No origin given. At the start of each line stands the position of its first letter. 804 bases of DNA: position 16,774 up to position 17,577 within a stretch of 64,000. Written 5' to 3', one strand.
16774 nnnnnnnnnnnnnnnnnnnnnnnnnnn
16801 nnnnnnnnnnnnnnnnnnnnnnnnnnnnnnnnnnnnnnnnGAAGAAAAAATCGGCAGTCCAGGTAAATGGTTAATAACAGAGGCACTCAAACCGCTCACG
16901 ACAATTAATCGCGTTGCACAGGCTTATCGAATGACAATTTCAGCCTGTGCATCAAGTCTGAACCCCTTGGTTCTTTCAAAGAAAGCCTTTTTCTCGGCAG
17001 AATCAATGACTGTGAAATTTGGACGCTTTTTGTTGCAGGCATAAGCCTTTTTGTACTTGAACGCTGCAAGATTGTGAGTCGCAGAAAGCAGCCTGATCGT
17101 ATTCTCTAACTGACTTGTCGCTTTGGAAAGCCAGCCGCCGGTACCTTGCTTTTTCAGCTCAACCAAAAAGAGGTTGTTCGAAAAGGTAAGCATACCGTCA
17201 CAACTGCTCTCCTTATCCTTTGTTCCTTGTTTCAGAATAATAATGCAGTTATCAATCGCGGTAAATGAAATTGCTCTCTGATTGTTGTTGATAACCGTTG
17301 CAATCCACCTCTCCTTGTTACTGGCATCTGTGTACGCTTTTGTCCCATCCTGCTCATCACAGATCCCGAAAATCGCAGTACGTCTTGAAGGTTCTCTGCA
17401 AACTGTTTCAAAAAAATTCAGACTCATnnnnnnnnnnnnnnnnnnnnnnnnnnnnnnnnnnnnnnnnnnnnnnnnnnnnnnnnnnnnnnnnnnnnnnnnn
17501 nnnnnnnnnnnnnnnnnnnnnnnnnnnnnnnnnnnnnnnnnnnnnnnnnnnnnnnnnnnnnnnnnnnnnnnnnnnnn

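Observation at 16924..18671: Candidate two-gene anti-phage system: ABC-type ATPase plus small PD-(D/E)xK nuclease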

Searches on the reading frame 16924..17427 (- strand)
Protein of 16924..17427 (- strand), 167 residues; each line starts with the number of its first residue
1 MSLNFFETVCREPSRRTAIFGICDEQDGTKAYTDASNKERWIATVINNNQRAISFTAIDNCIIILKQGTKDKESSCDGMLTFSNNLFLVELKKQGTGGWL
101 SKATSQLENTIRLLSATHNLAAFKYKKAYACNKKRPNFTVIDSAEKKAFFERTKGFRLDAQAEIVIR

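Call 3: search_protein_families(library=pfam, proteins=[window:16924-17427:-], max_evalue=1)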
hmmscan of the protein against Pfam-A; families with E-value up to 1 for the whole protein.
window:16924-17427:- (167 aa): 0 families

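Call 4: search_protein_families(library=padloc, proteins=[window:16924-17427:-], max_evalue=1)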
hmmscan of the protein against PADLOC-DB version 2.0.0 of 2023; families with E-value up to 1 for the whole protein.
window:16924-17427:- (167 aa): 2 families
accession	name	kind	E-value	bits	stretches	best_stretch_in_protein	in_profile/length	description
PDLC04563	PDC-M29B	-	5e-62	206.9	1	1-166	1-163/164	-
PDLC04564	PDC-M29B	-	5e-58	193.6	1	3-166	1-160/162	-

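Call 5: search_protein_families(library=ncbifam, proteins=[window:16924-17427:-], max_evalue=1)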
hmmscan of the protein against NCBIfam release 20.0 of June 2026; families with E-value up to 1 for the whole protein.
window:16924-17427:- (167 aa): 1 family
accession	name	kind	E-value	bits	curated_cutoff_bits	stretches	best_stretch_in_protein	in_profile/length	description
NF002055.0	PRK00886.1-4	equivalog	0.052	13.2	345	1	26-77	103-155/236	2-phosphosulfolactate phosphatase family protein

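Call 8: search_protein_families(library=phrogs, proteins=[window:16924-17427:-], max_evalue=0.1)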
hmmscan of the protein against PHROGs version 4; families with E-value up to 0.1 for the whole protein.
window:16924-17427:- (167 aa): 0 families

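Call 18: find_homologous_proteins(query=window:16924-17427:-, max_evalue=0.001)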
Query window:16924-17427:- (167 aa): 535 proteins with E <= 0.001 among 543 candidates; the best 120 are listed.
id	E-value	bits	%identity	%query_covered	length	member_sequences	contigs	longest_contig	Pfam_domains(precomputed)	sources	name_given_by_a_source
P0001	4.5e-103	360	98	100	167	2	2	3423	-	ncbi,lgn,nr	ncbi:MAG TPA: hypothetical protein VN456_13345 [Desulfosporosinus sp.]|nr:hypothetical protein [Desu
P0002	2.3e-79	283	74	100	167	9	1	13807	-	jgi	-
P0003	3.2e-79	282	75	99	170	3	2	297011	-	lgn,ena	-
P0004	3.2e-78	279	71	100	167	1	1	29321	-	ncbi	ncbi:MAG: hypothetical protein V4714_11375 [Bacteroidota bacterium]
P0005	3.5e-78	279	74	100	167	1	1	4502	-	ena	-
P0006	2.2e-77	276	74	100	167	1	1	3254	-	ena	-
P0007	2.3e-77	276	71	100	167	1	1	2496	-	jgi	jgi:hypothetical protein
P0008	2.5e-77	276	73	100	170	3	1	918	-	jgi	-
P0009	2.8e-77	276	74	100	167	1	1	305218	-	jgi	jgi:hypothetical protein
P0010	5.5e-77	275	73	100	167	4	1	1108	-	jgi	-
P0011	6.2e-77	275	71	100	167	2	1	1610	-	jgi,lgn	jgi:hypothetical protein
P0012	7.6e-77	274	73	100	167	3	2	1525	-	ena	-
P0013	1.4e-76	274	72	100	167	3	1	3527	-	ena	-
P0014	1.5e-76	273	71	100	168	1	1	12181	-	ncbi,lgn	-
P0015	2.3e-76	273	72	100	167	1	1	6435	-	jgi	jgi:hypothetical protein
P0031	2.4e-73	263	68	100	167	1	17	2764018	-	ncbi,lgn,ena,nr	ncbi:hypothetical protein LDL59_10855 [Kaistella anthropi]|nr:hypothetical protein [Kaistella anthro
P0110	3.8e-68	246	63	100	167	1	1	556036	-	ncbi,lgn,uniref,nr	ncbi:hypothetical protein MM236_04180 [Belliella sp. DSM 107340]|uniref:Uncharacterized protein n=1 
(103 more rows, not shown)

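Call 30: search_protein_representatives(protein=window:16924-17427:-)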
Query: 167 residues. Proteins with E-value up to 0.001 (for the whole library): 508; up to 1e-10: 340; up to 1e-30: 23. The best 150 are listed.
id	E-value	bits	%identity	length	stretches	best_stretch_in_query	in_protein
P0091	3.5e-70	251.0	65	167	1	1-167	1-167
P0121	3.9e-57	208.7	61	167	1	1-166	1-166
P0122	2.8e-42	160.5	49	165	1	1-166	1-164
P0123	7.1e-41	155.9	50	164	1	5-165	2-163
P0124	5.4e-40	153.0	49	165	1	1-167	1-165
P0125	7.0e-39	149.4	57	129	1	1-128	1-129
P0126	1.5e-38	148.3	67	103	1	65-167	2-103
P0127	2.6e-37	144.3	49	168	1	1-166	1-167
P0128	1.1e-36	142.2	47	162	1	3-166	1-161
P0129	1.2e-36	142.1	47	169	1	2-166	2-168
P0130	5.4e-36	140.0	45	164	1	3-166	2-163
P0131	2.2e-35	138.1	44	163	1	1-166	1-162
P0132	1.2e-33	132.5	46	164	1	9-164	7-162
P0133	1.3e-33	132.3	44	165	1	4-166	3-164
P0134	2.3e-33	131.5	48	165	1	1-167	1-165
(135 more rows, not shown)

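Call 33: find_encoding_contigs(protein=P0031, flank=10000, max_places=3)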
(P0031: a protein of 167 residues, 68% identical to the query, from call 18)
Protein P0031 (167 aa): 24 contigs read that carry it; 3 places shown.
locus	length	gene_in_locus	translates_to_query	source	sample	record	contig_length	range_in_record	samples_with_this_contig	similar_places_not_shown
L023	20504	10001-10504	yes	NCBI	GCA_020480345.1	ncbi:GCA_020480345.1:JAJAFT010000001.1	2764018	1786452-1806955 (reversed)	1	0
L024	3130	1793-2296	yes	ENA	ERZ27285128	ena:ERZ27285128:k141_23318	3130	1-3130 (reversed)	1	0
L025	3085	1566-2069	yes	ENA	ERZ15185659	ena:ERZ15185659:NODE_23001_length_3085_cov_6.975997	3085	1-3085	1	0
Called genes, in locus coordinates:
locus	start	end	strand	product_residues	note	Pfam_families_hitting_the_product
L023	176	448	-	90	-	PF13495:Phage_int_SAM_4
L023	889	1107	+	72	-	PF13443:HTH_26, PF01381:HTH_3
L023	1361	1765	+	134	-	PF00145:DNA_methylase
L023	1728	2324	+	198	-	PF00145:DNA_methylase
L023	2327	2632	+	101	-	PF13589:HATPase_c_3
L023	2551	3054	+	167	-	-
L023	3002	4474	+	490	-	-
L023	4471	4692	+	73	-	PF02518:HATPase_c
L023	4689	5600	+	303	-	PF00072:Response_reg (faint)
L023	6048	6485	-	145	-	PF13495:Phage_int_SAM_4 (weak)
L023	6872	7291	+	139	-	-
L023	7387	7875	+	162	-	PF10026:DUF2268, PF25594:GldB_lipo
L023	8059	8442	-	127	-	PF13495:Phage_int_SAM_4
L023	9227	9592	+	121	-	-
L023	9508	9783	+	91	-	PF13175:AAA_15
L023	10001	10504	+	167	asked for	-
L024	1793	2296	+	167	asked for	-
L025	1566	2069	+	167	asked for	-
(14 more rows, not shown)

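Call 34: find_encoding_contigs(protein=P0003, flank=10000, max_places=1)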
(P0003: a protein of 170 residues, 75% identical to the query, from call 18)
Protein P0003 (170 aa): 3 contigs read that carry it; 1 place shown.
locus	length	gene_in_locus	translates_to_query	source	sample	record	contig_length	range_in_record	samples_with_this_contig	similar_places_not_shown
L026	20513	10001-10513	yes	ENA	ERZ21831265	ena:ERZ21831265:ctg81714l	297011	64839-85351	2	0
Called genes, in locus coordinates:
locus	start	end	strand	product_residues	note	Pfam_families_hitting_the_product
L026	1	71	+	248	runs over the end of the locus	PF08032:SpoU_sub_bind, PF00588:SpoU_methylase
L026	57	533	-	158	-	PF13404:HTH_AsnC-type, PF13412:HTH_24, PF01037:AsnC_trans_reg, PF22482:AsnC_trans_reg_3 (weak)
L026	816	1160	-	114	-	-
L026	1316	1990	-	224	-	PF00512:HisKA, PF02518:HATPase_c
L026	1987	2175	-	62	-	-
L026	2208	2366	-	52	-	-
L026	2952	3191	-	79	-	-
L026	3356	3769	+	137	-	-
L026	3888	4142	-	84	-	-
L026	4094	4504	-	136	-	PF02525:Flavodoxin_2, PF03358:FMN_red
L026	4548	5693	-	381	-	PF00248:Aldo_ket_red, PF13187:Fer4_9, PF13534:Fer4_17 (weak)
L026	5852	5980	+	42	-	-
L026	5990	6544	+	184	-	PF00027:cNMP_binding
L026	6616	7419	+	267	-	PF13237:Fer4_10 (faint), PF12838:Fer4_7 (weak), PF00037:Fer4 (weak), PF01292:Ni_hydr_CYTB (faint), PF14358:DUF4405 (weak)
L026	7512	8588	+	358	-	PF06224:AlkZ-like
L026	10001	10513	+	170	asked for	-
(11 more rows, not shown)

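Call 35: find_encoding_contigs(protein=P0009, flank=10000, max_places=1)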
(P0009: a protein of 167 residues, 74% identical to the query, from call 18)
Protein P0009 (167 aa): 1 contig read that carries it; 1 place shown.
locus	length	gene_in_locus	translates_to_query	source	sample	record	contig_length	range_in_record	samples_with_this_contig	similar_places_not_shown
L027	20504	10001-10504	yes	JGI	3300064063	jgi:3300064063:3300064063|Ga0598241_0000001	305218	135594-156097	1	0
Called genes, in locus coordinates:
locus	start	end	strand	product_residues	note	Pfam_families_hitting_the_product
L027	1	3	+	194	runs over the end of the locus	PF00625:Guanylate_kin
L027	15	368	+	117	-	-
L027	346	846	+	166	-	PF00903:Glyoxalase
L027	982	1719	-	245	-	PF00483:NTP_transferase, PF01128:IspD, PF12804:NTP_transf_3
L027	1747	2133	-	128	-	PF02261:Asp_decarbox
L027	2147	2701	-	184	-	PF06835:LptC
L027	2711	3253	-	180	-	PF03938:OmpH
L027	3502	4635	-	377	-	PF00633:HHH (faint), PF12826:HHH_2 (weak), PF14520:HHH_5, PF02481:DNA_processg_A, PF17782:WHD_DprA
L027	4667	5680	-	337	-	PF00348:polyprenyl_synt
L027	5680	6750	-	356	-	PF01070:FMN_dh (weak), PF00478:IMPDH (faint), PF01070:FMN_dh, PF01645:Glu_synthase (weak)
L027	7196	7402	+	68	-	PF09720:Unstab_antitox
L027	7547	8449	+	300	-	-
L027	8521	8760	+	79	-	-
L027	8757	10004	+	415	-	PF13175:AAA_15 (weak), PF13304:AAA_21 (faint), PF13175:AAA_15 (weak)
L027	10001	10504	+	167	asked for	-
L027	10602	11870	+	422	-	PF12704:MacB_PCD, PF02687:FtsX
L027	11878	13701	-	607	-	PF00664:ABC_membrane, PF00005:ABC_tran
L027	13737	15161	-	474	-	PF02878:PGM_PMM_I, PF02879:PGM_PMM_II, PF02880:PGM_PMM_III, PF00408:PGM_PMM_IV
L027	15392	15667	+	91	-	PF01649:Ribosomal_S20p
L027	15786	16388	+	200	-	PF01330:RuvA_N, PF14520:HHH_5, PF07499:RuvA_C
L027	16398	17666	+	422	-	PF08245:Mur_ligase_M, PF02875:Mur_ligase_C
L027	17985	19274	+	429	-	PF07498:Rho_N, PF07497:Rho_RNA_bind, PF00006:ATP-synt_ab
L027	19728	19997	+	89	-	-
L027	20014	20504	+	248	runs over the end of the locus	PF01012:ETF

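Call 36: find_encoding_contigs(protein=P0110, flank=10000, max_places=1)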
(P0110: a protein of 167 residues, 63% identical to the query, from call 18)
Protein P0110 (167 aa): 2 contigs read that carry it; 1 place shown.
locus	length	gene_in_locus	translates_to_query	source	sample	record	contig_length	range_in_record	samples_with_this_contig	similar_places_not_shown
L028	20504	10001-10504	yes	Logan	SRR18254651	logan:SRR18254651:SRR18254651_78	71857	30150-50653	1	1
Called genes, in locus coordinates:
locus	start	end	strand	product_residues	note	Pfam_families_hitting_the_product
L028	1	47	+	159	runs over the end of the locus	PF13404:HTH_AsnC-type, PF13412:HTH_24, PF01037:AsnC_trans_reg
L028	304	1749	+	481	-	PF19295:SufBD_N, PF01458:SUFBD_core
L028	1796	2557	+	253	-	PF00005:ABC_tran, PF02463:SMC_N (faint)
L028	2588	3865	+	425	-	PF19295:SufBD_N, PF01458:SUFBD_core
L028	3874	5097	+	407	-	PF00266:Aminotran_5, PF00155:Aminotran_1_2 (weak)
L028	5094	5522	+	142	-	PF02657:SufE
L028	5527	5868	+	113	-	PF01883:FeS_assembly_P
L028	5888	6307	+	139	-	PF06491:Disulph_isomer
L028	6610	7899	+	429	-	PF00285:Citrate_synt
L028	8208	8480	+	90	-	PF00887:ACBP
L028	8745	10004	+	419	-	PF13175:AAA_15 (weak), PF13304:AAA_21 (faint), PF13175:AAA_15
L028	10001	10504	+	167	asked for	-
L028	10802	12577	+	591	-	PF00270:DEAD, PF04851:ResIII (weak), PF00271:Helicase_C, PF03880:DbpA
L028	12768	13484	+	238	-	PF20260:PUA_4, PF04452:Methyltrans_RNA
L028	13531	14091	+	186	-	-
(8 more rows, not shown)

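Call 40: search_protein_families(library=pfam, proteins=[L027:7487-8449:+], max_evalue=0.001)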
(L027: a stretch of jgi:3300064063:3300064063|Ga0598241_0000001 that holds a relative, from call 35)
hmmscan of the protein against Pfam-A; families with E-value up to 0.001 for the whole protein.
L027:7487-8449:+ (320 aa): 0 families

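Call 43: predict_structure(alignment_id=A2)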
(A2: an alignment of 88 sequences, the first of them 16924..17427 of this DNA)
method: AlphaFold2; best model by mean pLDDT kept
length: 167 residues; sequences in the alignment: 88
mean_pLDDT: 95.6   pTM: 0.91
mean pLDDT of the five models: 95.6, 95.6, 95.3, 95.1, 95.0
residues with pLDDT >= 90: 152; 70-90: 14; 50-70: 1; < 50: 0
segments of 3 or more residues with pLDDT < 50: none
pLDDT, mean of each block of 10 residues (from residue 1): 89 98 96 98 98 98 95 97 98 89 97 97 98 87 96 97 97
secondary structure, 60 per line:
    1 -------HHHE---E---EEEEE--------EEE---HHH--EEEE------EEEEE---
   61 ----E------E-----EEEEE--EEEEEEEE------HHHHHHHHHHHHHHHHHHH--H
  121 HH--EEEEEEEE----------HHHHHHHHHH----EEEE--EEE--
elements in order: E19-23 E32-34 E43-46 E53-57 E78-82 E85-92 H99-117 E125-132 H143-152 E157-160 E163-165

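Call 45: search_solved_structures(query=A2, max_evalue=10, show_alignments=2)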
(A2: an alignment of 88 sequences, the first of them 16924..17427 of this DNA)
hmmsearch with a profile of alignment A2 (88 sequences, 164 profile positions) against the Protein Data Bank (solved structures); distinct sequences matched with E-value up to 10: 1.
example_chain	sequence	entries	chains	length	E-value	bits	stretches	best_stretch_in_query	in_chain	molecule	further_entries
3lnp_A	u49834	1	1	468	1.1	12.3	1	21-66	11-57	Amidohydrolase family Protein OLEI01672_1_465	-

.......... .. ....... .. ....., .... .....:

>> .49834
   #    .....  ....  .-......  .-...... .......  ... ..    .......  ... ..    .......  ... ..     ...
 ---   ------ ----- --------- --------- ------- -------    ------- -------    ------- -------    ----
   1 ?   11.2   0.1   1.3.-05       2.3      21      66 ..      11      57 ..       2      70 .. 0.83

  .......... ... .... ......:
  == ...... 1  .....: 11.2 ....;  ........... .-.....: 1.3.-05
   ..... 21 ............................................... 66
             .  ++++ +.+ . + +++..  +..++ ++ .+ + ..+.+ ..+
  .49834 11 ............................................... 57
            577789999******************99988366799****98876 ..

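Call 46: fold_search(model_id=the predicted structure, library=pdb)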
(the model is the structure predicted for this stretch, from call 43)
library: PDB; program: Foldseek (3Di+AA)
matches with E <= 10: 567; with E <= 0.001: 0
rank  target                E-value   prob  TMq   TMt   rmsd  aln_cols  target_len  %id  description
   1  8z4i_B                1.1e-02  0.91  0.33  0.17   6.6       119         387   18  crystal structure of Cdn1 in complex with cA3 (released 2026-02-04)
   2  6xl1_A                4.0e-02  0.90  0.35  0.18   4.5       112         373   14  crystal structure of cA4-activated Card1(D294N) (released 2020-12-30)
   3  9u49_A                4.5e-02  0.77  0.34  0.17   5.6       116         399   15  crystal structure of Cdn1 in complex with cA4 (released 2026-02-04)
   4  1zkp_C                8.9e-02  0.20  0.24  0.18   9.8       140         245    5  1.5A Resolution Crystal Structure of a Metallo Beta Lactamase Family Protein, the ELAC Homolgue of Bacillus anthracis, (released 2005-06-21)
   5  8bao_B                9.4e-02  0.38  0.34  0.18  10.4       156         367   10  Dysgonamonadaceae bacterium CRISPR ancillary nuclease 2 (released 2022-11-30)
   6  6wxw_A                1.3e-01  0.51  0.32  0.17   5.9       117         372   14  crystal structure of apo Card1 (released 2020-12-30)
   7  1zkp_B                1.4e-01  0.15  0.24  0.18   9.9       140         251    6  1.5A Resolution Crystal Structure of a Metallo Beta Lactamase Family Protein, the ELAC Homolgue of Bacillus anthracis, (released 2005-06-21)
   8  8gyg_A                1.4e-01  0.09  0.18  0.13  12.1       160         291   11  Purification ,Crystallization and X-ray Diffraction analysis of a novel arysulfatase from Pseudoalteromonas atlantica  (released 2023-10-18)
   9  5o5j_K                1.5e-01  0.11  0.17  0.22  10.8       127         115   10  Structure of the 30S small ribosomal subunit from Mycobacterium smegmatis (released 2017-07-12)
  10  8bao_A                1.9e-01  0.23  0.34  0.18  12.6       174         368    9  Dysgonamonadaceae bacterium CRISPR ancillary nuclease 2 (released 2022-11-30)
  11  6qnz_B                2.0e-01  0.25  0.29  0.11   7.7       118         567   13  Crystal structure of the site-specific DNA nickase N.BspD6I E418A Mutant (released 2020-03-04)
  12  1zkp_A                2.0e-01  0.13  0.24  0.18   9.9       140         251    6  1.5A Resolution Crystal Structure of a Metallo Beta Lactamase Family Protein, the ELAC Homolgue of Bacillus anthracis, (released 2005-06-21)
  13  8q3y_A                2.1e-01  0.35  0.29  0.13   8.3       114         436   13  Crystal structure of apo Can2 from Thermoanaerobacter brockii (released 2023-11-22)
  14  1xmx                  2.2e-01  0.20  0.25  0.14   7.2       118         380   14  Crystal structure of protein VC1899 from Vibrio cholerae (released 2004-11-16)
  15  5liz                  2.4e-01  0.33  0.30  0.10   7.9       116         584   15  The structure of Nt.BspD6I nicking endonuclease with all cysteines mutated by serine residues at 0.19 nm resolution . (released 2017-08-02)
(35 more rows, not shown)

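Call 51: find_related_loci(query=A1, collection=genome_contigs, flank=10000)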
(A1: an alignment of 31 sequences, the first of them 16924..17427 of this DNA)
Query A1 (167 aa) in genome_contigs; peptide patterns used: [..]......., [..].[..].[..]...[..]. (x = any residue, [..] = any of these).
215 stretches matched a pattern; 77 encode a relative of the query (tblastn E <= 1e-3); 77 distinct loci.
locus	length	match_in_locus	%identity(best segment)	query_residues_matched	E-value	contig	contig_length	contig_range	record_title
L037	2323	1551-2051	98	1-167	2e-114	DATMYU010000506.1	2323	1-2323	MAG TPA_asm: Desulfosporosinus sp. isolate SMAG_U13156 k141_139231, whole genome shotgun sequence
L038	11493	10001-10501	71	1-167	1e-84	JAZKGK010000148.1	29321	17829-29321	MAG: Bacteroidota bacterium isolate DC_RB_04_SPN110320-bin044_1 DCRB04SPN_B044_1_000000000148, whole genome shotgun sequ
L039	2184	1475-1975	74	1-167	2e-87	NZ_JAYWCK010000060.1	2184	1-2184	MAG: Flavobacterium sp. isolate GL94_UP_concoct_201_sub GL94_UP_concoct_201_sub_59, whole genome shotgun sequence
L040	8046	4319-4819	74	1-167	2e-84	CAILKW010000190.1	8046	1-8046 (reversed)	MAG: uncultured Bacteroidia bacterium isolate KTt_bin-2223 genome assembly, contig: bin-2223:190/851, whole genome shotg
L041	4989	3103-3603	74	1-167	7e-84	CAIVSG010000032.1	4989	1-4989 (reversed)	MAG: uncultured Chlorobiaceae bacterium isolate A14_bin-2382 genome assembly, contig: bin-2382:032/286, whole genome sho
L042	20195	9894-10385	73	1-164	7e-83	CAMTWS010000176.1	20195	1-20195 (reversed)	MAG: uncultured Prolixibacteraceae bacterium isolate G04_MAG_00043 genome assembly, contig: G04_MAG_00043_000000000096,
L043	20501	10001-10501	69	1-167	3e-80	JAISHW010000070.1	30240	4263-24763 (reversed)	MAG: Lentimicrobiaceae bacterium isolate Hm464_bin3 k119_2044807, whole genome shotgun sequence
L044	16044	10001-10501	67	1-167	4e-79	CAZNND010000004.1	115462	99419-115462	MAG TPA_asm: uncultured Limnohabitans sp. isolate SRP319275_co3_184 genome assembly, contig: NODE_263_length_115462_cov_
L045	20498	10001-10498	70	1-167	1e-78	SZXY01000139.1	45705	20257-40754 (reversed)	MAG: Chlorobium sp. isolate L227-2013-55 CA-L227-2013_46594, whole genome shotgun sequence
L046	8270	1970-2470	68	1-167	3e-78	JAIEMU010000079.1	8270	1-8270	MAG: Sphingobacteriaceae bacterium isolate co.spades.CONCOCT.2.5kb_130 c_000000000106, whole genome shotgun sequence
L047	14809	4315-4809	68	3-167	8e-78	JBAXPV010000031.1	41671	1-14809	MAG: Bacteroidota bacterium isolate ELA540 MAG540_31, whole genome shotgun sequence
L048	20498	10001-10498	67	2-167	2e-77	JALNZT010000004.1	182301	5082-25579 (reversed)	MAG: Bacteroidales bacterium isolate SO_2017_LW2 bin 112 scaffold_96_c2_LW138R_2017, whole genome shotgun sequence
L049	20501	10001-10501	67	1-167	1e-76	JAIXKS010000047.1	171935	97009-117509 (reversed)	MAG: Chitinophagales bacterium isolate UW1SPNA035 one-stage_bin035_NODE_135, whole genome shotgun sequence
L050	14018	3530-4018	67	1-163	3e-76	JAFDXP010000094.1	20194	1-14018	MAG: Bacteroidetes bacterium isolate SZAS-28 LIN-425__94__length-20194, whole genome shotgun sequence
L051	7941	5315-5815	66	1-167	2e-76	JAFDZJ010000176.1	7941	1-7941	MAG: Bacteroidetes bacterium isolate SZAS-81 CK_MAG-54__176__length-7941, whole genome shotgun sequence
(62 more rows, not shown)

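Call 56: search_protein_families(library=pfam, alignment_id=A3, max_evalue=0.00001)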
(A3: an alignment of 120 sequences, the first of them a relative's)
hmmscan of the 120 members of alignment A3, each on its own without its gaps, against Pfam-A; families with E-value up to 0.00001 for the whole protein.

A. member 1, L042:6806-7795:+ (329 aa): 2 families
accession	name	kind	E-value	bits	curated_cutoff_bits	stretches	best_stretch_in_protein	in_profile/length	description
PF01018.28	GTP1_OBG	-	7.8e-58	194.9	27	1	7-161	1-155/155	GTP1/OBG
PF01926.29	MMR_HSR1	-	2e-19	70.2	21.9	1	164-276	1-105/113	50S ribosome-binding GTPase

B. families by the number of members that match (of 120 scanned): 195 families (the first 25 are shown)
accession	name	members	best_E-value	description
PF04851.21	ResIII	6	2.1e-22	Type III restriction enzyme, res subunit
PF18766.7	SWI2_SNF2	5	9.3e-75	SWI2/SNF2 ATPase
PF00270.35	DEAD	5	6.6e-54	DEAD/DEAH box helicase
PF22679.2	T1R_D3-like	5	2e-23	Type I restriction enzyme subunit R domain 3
PF04313.20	HSDR_N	4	5.9e-41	Type I restriction enzyme R protein N terminus (HSDR_N)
PF01420.25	Methylase_S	4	1.2e-32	Type I restriction modification DNA specificity domain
PF02384.22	N6_Mtase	3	2.3e-88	N-6 DNA Methylase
PF00361.26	Proton_antipo_M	3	8.2e-88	NADH:quinone oxidoreductase/Mrp antiporter, TM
PF01926.29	MMR_HSR1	3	3.7e-23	50S ribosome-binding GTPase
PF12161.14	HsdM_N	3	7.1e-22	HsdM N-terminal domain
PF18962.6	Por_Secre_tail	3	7.4e-16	Secretion system C-terminal sorting domain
PF01170.24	UPF0020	3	5e-09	RMKL-like, methyltransferase domain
PF07669.17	Eco57I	3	3.4e-07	Eco57I restriction-modification methylase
PF01018.28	GTP1_OBG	2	5.3e-60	GTP1/OBG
PF00756.26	Esterase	2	2.7e-25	Putative esterase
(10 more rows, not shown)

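Call 62: search_dna_similar(query=window:16924-17427:-, collection=phages, mode=protein, max_evalue=0.001)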
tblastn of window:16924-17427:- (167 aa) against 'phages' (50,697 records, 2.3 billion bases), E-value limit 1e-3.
No match.

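Call 63: search_dna_similar(query=window:16924-17427:-, collection=plasmids, mode=protein, max_evalue=0.001)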
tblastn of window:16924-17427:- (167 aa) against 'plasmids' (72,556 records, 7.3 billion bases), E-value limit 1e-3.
Records with a match: 1; places in all: 1; records where one place covers at least 80% of the query: 1.
Best place of each record, by identity: <60% 1.
By first word of the organism name: Persicobacter 1.
By predicted mobility (MOB-suite, as given by PLSDB): non-mobilizable 1.
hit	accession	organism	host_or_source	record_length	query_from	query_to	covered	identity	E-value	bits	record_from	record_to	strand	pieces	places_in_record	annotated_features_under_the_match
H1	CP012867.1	Persicobacter sp. JZB09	cell culture,soil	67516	4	159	93%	45.7%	6e-31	124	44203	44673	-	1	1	record has no annotation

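Call 84: search_protein_families(library=pfam, alignment_id=A2, max_evalue=1)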
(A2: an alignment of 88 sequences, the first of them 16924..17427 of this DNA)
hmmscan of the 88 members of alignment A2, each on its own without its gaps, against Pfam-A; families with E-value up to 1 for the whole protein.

A. member 1, window:16924-17427:- (167 aa): 0 families

B. families by the number of members that match (of 88 scanned): 55 families (the first 25 are shown)
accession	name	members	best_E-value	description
PF08011.17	PDDEXK_9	9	0.00015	PD-(D/E)XK nuclease superfamily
PF08378.17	NERD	8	0.0088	Nuclease-related domain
PF13588.12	HSDR_N_2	5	0.032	Type I restriction enzyme R protein N terminus (HSDR_N)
PF14082.12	SduA_C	4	0.004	Shedu protein SduA, C-terminal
PF22947.2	ULD_3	2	0.0011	Leucine--tRNA ligase, ubiquitin-like domain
PF24341.1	OB_DEPS-1_6th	2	0.022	P-granule-associated protein DEPS-1, sixth OB-fold domain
PF21098.3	PH-GRAM_MTMR6-like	2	0.13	MTMR6-9, GRAM domain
PF06616.17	BsuBI_PstI_RE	1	0.00013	BsuBI/PstI restriction endonuclease domain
PF23904.1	DUF7246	1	0.0024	Domain of unknown function (DUF7246)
PF01376.23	Enterotoxin_b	1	0.0025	Heat-labile enterotoxin beta chain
PF14713.11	DUF4464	1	0.0038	Domain of unknown function (DUF4464)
PF23738.1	Ig_ZP2_N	1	0.0039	Zona pellucida sperm-binding protein 2, Ig-like domain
PF23363.1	DUF7089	1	0.0064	Family of unknown function (DUF7089)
PF22403.1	DUF6981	1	0.0099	Domain of unknown function (DUF6981)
PF12450.13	vWF_A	1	0.011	von Willebrand factor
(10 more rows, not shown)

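Call 86: search_protein_families(library=padloc, alignment_id=A2, max_evalue=0.1)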
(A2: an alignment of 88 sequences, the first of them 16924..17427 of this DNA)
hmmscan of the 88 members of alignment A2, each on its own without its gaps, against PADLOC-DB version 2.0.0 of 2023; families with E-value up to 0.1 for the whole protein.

A. member 1, window:16924-17427:- (167 aa): 2 families
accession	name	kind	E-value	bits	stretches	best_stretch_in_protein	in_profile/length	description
PDLC04563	PDC-M29B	-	5e-62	206.9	1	1-166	1-163/164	-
PDLC04564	PDC-M29B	-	5e-58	193.6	1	3-166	1-160/162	-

B. families by the number of members that match (of 88 scanned): 29 families (the first 25 are shown)
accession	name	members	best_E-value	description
PDLC04564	PDC-M29B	88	1.4e-75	-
PDLC04563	PDC-M29B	88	1e-65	-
PDLC02083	Cas4_II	17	7.9e-05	-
PDLC05014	PDC-S41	5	0.00097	-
PDLC04711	PDC-M56B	5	0.0028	-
PDLC04669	PDC-M47B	4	0.0012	-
PDLC04229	HEC-02B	4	0.0015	-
PDLC04667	PDC-M47B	3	0.00056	-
PDLC01887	CARF4--CARF_PDDEXK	3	0.00062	-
PDLC04666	PDC-M47B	3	0.0069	-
PDLC04220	HEC-02B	2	0.012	-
PDLC04855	PDC-S05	2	0.018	-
PDLC04532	PDC-M23B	1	4.1e-05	-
PDLC04263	PDC-M01B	1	0.0023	-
PDLC03275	MTase_II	1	0.005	Type II methyltransferase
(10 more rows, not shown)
